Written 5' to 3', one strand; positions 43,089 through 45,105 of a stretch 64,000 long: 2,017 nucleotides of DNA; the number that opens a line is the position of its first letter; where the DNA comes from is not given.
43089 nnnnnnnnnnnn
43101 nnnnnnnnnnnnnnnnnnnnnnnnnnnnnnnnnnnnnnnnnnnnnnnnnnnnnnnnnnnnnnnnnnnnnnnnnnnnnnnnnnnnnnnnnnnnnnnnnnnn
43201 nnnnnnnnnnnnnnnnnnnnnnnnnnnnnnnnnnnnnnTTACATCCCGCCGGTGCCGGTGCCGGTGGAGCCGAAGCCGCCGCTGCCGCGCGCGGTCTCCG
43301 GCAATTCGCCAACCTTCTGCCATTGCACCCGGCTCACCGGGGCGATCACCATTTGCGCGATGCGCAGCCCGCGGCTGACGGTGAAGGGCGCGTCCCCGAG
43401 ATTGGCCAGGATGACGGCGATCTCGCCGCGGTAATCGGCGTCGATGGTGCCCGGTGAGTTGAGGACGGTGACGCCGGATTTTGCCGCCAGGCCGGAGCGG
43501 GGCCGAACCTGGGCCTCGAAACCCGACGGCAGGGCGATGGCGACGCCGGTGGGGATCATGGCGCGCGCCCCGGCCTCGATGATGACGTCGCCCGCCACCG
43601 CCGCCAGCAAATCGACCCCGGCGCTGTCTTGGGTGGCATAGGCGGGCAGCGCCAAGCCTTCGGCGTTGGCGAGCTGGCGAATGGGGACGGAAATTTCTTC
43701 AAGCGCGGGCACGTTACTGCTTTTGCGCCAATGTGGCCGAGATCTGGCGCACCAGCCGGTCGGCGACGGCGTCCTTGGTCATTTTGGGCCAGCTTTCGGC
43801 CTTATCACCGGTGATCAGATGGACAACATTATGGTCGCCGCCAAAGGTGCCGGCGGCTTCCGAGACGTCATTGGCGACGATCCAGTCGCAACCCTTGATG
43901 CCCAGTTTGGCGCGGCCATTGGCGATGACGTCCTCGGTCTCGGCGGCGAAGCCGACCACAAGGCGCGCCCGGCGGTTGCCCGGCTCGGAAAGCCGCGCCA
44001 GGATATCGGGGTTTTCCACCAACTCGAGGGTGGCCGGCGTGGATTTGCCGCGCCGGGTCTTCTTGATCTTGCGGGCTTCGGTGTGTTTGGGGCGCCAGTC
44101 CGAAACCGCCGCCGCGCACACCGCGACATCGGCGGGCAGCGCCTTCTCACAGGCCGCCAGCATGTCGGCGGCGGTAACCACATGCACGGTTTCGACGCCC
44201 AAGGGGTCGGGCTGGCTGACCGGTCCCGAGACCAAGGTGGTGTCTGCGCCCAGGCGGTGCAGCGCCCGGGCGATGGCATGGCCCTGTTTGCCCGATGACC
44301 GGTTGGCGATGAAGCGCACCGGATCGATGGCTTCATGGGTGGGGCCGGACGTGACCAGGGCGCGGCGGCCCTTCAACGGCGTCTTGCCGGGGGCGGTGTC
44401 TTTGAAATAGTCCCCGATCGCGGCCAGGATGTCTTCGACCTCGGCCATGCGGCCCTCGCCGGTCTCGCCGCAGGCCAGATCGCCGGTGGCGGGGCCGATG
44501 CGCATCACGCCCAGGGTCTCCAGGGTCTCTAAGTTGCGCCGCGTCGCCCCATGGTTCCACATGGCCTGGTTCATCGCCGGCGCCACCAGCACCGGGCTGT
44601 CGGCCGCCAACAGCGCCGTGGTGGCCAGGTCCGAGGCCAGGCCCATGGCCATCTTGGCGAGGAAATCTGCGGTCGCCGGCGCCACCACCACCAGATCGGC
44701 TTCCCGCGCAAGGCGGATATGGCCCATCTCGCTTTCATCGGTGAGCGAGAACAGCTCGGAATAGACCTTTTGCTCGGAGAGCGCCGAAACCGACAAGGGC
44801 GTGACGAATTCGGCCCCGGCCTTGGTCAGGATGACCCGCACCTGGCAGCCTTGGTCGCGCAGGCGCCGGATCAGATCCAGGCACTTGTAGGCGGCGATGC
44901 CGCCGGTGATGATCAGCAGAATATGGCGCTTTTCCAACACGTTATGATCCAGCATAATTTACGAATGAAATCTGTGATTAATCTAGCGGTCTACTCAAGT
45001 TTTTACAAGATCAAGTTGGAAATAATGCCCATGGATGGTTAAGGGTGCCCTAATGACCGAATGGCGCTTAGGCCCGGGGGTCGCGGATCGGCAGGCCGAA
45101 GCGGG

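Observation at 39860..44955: Minus-strand operon coaBC-dut-Rrf2-cysK-moeB-DsrE-like-SH3: cysteine synthase embedded in a sulfur-relay context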

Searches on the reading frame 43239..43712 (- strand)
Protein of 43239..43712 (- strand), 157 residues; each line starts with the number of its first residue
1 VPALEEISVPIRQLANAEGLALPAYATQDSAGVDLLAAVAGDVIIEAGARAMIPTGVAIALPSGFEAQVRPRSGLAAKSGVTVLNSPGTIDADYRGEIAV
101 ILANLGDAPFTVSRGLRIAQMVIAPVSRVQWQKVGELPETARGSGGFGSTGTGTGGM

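Call 3: search_protein_families(library=pfam, proteins=[window:43239-43712:-], max_evalue=0.01)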
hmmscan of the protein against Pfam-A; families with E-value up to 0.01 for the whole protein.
window:43239-43712:- (157 aa): 2 families
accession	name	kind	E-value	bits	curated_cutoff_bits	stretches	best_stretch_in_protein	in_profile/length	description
PF00692.24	dUTPase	-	1.6e-29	102.7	22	1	22-151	5-129/129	dUTPase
PF22769.1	DCD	-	5.9e-11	43.1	27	1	40-124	68-151/153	dCTP deaminase-like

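Call 4: search_protein_families(library=ncbifam, proteins=[window:43239-43712:-], max_evalue=0.01)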
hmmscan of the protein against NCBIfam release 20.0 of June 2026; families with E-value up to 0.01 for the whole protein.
window:43239-43712:- (157 aa): 5 families
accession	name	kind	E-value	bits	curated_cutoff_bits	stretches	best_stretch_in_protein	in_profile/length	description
NF001862.0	PRK00601.1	equivalog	5e-60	201.5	103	1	6-152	3-149/150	dUTP diphosphatase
TIGR00576.1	dut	superfamily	1.3e-52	177.3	102.55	1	16-151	7-142/143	dUTP diphosphatase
NF010561.0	PRK13956.1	equivalog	4.8e-13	49.2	223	1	21-151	17-146/147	dUTP diphosphatase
TIGR02274.1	dCTP_deam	equivalog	7e-10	38.9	92.8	1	40-128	69-156/180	dCTP deaminase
NF002598.0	PRK02253.1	equivalog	0.00029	20.4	130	1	58-127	85-151/167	deoxyuridine 5'-triphosphate nucleotidohydrolase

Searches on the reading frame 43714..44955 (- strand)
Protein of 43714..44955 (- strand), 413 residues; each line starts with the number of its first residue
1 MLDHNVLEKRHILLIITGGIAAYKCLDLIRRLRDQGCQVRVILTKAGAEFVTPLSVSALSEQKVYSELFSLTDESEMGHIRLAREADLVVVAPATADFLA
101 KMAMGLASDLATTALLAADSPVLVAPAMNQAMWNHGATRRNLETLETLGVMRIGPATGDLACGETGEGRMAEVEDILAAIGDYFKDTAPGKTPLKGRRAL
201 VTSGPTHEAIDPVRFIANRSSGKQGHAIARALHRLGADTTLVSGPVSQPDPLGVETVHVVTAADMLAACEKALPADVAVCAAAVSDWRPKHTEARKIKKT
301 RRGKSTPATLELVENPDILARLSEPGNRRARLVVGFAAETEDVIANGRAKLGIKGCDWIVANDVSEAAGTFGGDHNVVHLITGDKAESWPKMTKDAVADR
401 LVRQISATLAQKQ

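Call 3: search_protein_families(library=pfam, proteins=[window:43714-44955:-], max_evalue=0.01)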
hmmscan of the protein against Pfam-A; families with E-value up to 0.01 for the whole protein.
window:43714-44955:- (413 aa): 3 families
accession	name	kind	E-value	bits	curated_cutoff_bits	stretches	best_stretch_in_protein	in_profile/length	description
PF04127.22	DFP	-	4.1e-68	229.3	22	1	194-381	1-186/186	DNA/pantothenate metabolism flavoprotein C-terminal domain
PF02441.25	Flavoprotein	-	7.1e-34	117.2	22.7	1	11-180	2-158/162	Flavoprotein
PF09664.16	DUF2399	-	0.00078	19.7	23.4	0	7-40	38-71/152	Protein of unknown function C-terminus (DUF2399)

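Call 4: search_protein_families(library=ncbifam, proteins=[window:43714-44955:-], max_evalue=0.01)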
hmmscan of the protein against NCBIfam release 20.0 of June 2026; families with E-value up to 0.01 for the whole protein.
window:43714-44955:- (413 aa): 9 families
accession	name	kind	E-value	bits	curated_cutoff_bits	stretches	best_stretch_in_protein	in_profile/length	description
TIGR00521.1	coaBC_dfp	equivalog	6.4e-124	414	219.7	1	7-405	1-391/392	bifunctional phosphopantothenoylcysteine decarboxylase/phosphopantothenate--cysteine ligase CoaBC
TIGR02113.1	coaC_strep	equivalog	4.7e-48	163.3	261.4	1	11-181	2-174/177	phosphopantothenoylcysteine decarboxylase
NF005231.0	PRK06732.1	equivalog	8.2e-17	61.8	265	1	200-294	4-102/229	phosphopantothenate--cysteine ligase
TIGR02114.1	coaB_strep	equivalog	3.1e-12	46.7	217.2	1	199-293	3-100/228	phosphopantothenate--cysteine ligase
NF033753.1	RiPP_decarbCypD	equivalog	3.8e-06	26.4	215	1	10-130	8-130/182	CypD family RiPP peptide-cysteine decarboxylase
NF006161.0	PRK08305.1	equivalog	1.5e-05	24.8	156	1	8-143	4-142/196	dipicolinate synthase subunit B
TIGR02699.1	archaeo_AfpA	hypoth_equivalog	9.4e-05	22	192.45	1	38-127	30-123/174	archaeoflavoprotein AfpA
TIGR02700.1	flavo_MJ0208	hypoth_equivalog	0.00013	21.3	251.35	1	31-123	22-126/234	dihydromethanopterin reductase (acceptor)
NF007199.0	PRK09620.1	equivalog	0.00056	19.3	248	1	194-405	1-219/229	hypothetical protein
